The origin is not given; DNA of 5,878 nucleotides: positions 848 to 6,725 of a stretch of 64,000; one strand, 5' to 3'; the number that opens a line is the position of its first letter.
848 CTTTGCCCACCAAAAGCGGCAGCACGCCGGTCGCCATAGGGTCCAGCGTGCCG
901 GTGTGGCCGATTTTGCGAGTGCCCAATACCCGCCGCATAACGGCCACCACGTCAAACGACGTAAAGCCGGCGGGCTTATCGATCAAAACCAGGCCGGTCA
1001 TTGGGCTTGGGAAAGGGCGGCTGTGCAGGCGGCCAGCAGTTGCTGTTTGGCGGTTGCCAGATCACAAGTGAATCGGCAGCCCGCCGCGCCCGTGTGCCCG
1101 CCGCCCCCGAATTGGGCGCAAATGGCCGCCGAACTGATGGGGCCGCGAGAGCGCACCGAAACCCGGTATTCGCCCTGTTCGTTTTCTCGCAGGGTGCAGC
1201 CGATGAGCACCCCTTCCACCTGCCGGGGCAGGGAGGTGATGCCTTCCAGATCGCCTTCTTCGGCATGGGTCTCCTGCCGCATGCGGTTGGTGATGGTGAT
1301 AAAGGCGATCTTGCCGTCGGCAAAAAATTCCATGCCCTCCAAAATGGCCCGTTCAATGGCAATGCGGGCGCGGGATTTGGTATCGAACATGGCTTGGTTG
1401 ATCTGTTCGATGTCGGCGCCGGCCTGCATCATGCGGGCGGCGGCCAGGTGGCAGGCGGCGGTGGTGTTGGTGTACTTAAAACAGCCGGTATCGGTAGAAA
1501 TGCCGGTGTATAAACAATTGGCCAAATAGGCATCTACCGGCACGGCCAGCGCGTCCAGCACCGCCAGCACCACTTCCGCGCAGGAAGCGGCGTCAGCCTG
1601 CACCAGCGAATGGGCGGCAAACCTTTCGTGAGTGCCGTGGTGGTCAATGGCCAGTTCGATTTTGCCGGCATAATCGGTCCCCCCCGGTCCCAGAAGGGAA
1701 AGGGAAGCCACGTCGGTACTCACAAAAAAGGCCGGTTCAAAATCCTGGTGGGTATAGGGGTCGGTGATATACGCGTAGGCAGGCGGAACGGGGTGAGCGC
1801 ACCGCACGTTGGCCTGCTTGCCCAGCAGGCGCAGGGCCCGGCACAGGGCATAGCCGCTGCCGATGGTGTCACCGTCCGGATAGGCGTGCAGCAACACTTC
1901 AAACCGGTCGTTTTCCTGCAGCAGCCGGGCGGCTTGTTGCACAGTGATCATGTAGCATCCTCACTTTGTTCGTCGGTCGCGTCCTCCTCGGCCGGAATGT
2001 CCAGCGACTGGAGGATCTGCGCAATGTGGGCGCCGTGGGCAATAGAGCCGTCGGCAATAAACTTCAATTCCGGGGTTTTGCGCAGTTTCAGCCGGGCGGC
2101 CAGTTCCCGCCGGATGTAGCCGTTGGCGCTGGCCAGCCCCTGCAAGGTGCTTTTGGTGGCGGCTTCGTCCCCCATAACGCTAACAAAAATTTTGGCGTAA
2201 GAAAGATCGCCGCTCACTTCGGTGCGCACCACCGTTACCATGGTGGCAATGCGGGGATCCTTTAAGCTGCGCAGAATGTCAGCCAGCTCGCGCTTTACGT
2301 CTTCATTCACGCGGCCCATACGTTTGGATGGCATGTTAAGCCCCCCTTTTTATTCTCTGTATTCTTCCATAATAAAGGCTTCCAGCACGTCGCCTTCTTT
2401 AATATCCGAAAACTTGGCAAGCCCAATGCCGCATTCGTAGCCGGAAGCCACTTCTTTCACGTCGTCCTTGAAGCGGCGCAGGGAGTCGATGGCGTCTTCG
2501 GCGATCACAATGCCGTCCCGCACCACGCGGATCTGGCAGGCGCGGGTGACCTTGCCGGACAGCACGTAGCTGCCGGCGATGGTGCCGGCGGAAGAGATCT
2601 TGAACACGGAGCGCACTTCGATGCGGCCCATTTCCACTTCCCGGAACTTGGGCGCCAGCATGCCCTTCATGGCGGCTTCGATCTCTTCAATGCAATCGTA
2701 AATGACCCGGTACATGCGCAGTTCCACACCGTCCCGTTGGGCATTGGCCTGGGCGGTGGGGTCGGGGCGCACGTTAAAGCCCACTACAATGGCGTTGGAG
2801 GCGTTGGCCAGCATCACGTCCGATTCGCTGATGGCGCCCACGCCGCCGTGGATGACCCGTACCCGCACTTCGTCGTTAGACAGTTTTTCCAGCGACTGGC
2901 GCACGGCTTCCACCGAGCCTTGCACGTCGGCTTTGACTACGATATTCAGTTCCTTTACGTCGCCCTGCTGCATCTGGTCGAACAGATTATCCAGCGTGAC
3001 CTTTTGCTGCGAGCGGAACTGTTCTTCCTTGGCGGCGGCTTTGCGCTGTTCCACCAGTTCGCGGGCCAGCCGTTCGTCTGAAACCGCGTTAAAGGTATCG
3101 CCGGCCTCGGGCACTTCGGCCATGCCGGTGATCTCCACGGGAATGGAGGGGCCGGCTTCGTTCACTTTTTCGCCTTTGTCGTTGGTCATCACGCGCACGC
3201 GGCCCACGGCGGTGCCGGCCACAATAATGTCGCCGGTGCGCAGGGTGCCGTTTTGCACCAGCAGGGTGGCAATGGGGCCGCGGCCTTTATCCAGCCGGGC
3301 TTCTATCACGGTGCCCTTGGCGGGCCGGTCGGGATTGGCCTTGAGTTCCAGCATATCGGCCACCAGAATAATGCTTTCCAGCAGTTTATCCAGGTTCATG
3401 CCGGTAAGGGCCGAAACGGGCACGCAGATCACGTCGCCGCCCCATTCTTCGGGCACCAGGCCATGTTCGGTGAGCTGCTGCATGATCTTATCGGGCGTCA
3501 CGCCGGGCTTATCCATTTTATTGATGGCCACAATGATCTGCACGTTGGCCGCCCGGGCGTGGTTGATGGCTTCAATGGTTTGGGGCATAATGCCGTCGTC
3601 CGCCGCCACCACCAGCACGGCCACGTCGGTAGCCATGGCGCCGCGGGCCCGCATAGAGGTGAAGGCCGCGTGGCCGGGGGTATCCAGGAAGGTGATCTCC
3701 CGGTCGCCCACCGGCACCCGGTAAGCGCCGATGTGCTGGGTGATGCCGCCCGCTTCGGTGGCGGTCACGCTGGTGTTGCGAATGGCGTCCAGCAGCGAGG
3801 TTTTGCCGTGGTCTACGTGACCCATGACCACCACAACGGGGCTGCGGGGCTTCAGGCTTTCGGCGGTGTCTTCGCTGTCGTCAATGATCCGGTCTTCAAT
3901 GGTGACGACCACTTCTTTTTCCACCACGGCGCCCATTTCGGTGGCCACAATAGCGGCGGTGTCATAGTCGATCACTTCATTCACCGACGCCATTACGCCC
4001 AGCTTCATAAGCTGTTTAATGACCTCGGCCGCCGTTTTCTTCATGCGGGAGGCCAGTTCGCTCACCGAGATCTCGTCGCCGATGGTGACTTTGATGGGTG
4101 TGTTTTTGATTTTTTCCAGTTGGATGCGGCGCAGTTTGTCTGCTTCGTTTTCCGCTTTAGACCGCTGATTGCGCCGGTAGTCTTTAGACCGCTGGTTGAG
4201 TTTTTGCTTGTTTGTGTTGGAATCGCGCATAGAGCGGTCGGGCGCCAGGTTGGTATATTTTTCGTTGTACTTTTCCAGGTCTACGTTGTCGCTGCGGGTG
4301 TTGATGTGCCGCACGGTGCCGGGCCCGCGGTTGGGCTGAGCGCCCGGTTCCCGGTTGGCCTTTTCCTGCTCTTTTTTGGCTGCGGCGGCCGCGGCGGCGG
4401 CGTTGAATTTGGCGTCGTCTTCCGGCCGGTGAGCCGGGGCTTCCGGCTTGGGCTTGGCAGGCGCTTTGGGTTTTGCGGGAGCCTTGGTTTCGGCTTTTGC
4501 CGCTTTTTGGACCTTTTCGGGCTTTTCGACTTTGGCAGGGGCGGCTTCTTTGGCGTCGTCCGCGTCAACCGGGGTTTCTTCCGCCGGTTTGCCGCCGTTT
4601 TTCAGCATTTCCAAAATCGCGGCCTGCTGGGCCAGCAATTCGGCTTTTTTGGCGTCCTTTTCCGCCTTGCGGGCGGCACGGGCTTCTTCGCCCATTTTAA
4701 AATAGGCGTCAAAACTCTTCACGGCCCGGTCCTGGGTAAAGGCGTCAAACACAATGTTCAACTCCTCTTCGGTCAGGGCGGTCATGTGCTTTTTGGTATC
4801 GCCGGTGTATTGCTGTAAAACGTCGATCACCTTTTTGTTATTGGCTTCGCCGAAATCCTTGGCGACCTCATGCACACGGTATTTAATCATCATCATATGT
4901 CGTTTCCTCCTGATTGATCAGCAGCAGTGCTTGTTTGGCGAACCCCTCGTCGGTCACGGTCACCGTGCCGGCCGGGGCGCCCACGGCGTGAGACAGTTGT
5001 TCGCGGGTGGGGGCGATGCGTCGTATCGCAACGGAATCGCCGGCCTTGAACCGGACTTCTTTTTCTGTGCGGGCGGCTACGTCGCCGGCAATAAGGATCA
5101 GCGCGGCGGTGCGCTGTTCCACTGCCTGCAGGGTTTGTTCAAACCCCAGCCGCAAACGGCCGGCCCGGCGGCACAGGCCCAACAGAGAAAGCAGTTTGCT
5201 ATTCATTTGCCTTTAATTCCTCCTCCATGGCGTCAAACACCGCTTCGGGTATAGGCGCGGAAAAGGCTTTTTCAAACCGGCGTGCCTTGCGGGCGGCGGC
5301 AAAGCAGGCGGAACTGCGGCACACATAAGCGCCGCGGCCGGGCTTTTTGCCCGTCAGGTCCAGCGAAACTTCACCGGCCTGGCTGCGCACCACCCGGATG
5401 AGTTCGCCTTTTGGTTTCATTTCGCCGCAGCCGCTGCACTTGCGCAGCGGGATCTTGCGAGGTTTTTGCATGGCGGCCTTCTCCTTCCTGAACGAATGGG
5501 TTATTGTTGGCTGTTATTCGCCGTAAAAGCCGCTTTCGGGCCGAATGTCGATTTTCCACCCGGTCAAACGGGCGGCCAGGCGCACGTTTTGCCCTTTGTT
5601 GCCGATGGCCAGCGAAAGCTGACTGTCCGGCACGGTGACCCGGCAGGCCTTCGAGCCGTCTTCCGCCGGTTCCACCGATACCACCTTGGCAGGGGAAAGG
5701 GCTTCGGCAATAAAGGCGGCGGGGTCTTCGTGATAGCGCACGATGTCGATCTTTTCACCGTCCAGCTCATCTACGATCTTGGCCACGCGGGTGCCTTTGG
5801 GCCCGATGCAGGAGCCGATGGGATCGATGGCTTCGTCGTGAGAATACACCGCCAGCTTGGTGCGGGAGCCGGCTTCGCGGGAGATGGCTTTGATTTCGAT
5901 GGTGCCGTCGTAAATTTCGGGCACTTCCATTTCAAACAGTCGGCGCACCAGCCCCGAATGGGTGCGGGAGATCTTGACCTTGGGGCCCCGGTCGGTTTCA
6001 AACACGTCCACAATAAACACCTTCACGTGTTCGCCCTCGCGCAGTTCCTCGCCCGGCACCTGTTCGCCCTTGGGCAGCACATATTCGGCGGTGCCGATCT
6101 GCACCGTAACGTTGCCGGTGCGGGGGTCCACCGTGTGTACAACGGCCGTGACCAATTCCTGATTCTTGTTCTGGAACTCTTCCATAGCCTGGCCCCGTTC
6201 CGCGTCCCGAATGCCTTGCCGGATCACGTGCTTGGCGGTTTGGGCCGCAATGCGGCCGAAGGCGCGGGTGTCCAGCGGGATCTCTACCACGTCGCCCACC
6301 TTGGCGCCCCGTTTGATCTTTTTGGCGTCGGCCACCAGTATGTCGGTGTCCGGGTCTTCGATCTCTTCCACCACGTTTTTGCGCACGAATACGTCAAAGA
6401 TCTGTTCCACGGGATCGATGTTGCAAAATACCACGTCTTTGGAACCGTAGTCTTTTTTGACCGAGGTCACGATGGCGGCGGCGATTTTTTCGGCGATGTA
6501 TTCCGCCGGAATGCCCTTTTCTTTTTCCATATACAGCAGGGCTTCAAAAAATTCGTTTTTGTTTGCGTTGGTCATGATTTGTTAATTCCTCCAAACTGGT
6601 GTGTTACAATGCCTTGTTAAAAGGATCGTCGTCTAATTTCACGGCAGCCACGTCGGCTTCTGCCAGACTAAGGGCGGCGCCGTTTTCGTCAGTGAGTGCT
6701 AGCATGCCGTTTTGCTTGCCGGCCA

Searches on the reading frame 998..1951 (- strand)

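Call 58: search_protein_families(library=pfam, proteins=[window:998-1951:-], max_evalue=0.001)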
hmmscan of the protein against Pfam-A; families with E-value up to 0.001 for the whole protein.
window:998-1951:- (317 aa): 2 families
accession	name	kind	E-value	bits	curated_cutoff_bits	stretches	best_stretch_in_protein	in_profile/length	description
PF01368.27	DHH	-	2.4e-11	44.4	28.1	1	19-151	4-125/125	DHH family, N-terminal domain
PF02272.25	DHHA1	-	7.8e-07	29.9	25.9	1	227-311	10-98/102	DHHA1 domain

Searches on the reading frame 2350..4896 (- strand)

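Call 18: search_protein_families(library=pfam, proteins=[window:2350-4896:-], max_evalue=0.001)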
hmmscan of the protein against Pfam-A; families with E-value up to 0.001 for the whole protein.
window:2350-4896:- (848 aa): 9 families
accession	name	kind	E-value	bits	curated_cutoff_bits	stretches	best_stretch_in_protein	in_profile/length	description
PF11987.13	IF-2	-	2.5e-47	160.1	27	1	625-740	2-117/117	Translation-initiation factor 2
PF00009.33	GTP_EFTU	-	9.7e-38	130.1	26.5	1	354-511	5-184/188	Elongation factor Tu GTP binding domain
PF22042.2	EF-G_D2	-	3.8e-33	113.9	27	1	525-604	1-83/84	Elongation factor G domain 2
PF04760.21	IF2_N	-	3.5e-21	75.1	25.3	2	274-322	2-51/53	Translation initiation factor IF-2, N-terminal region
PF01926.29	MMR_HSR1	-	2.2e-11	44.3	21.9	1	355-460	2-113/113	50S ribosome-binding GTPase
PF03144.31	GTP_EFTU_D2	-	7.5e-07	29.9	30.3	1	771-838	1-72/73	Elongation factor Tu domain 2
PF02421.24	FeoB_N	-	0.00035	20.6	27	1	355-508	3-155/156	Ferrous iron transport protein B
PF09439.16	SRPRB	-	0.00039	20.3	25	0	352-462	3-120/178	Signal recognition particle receptor beta subunit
PF00025.27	Arf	-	0.00093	19.1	22.3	0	354-509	16-170/174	ADP-ribosylation factor family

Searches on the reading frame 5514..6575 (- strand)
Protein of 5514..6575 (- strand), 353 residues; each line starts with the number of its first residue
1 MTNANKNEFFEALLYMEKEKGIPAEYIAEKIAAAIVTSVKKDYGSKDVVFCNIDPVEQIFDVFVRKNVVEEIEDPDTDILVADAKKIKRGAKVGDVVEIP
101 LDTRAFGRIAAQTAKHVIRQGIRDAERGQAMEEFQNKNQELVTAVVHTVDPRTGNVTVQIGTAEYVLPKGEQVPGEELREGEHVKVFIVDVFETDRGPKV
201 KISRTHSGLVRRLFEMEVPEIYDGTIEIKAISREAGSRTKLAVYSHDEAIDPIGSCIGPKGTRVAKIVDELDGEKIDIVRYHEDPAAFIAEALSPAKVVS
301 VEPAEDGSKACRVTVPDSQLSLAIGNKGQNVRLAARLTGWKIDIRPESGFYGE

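Call 58: search_protein_families(library=pfam, proteins=[window:5514-6575:-], max_evalue=0.001)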
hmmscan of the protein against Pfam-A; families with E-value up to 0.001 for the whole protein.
window:5514-6575:- (353 aa): 3 families
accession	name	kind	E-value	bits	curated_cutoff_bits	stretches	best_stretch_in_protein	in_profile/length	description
PF08529.16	NusA_N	-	1.7e-35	122.3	23.8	1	8-127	1-118/119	NusA N-terminal domain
PF13184.12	KH_5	-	2.6e-29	101.6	27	1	235-302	1-68/69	NusA-like KH domain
PF00013.35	KH_1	-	8.3e-06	25.9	21.5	0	311-347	2-39/66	KH domain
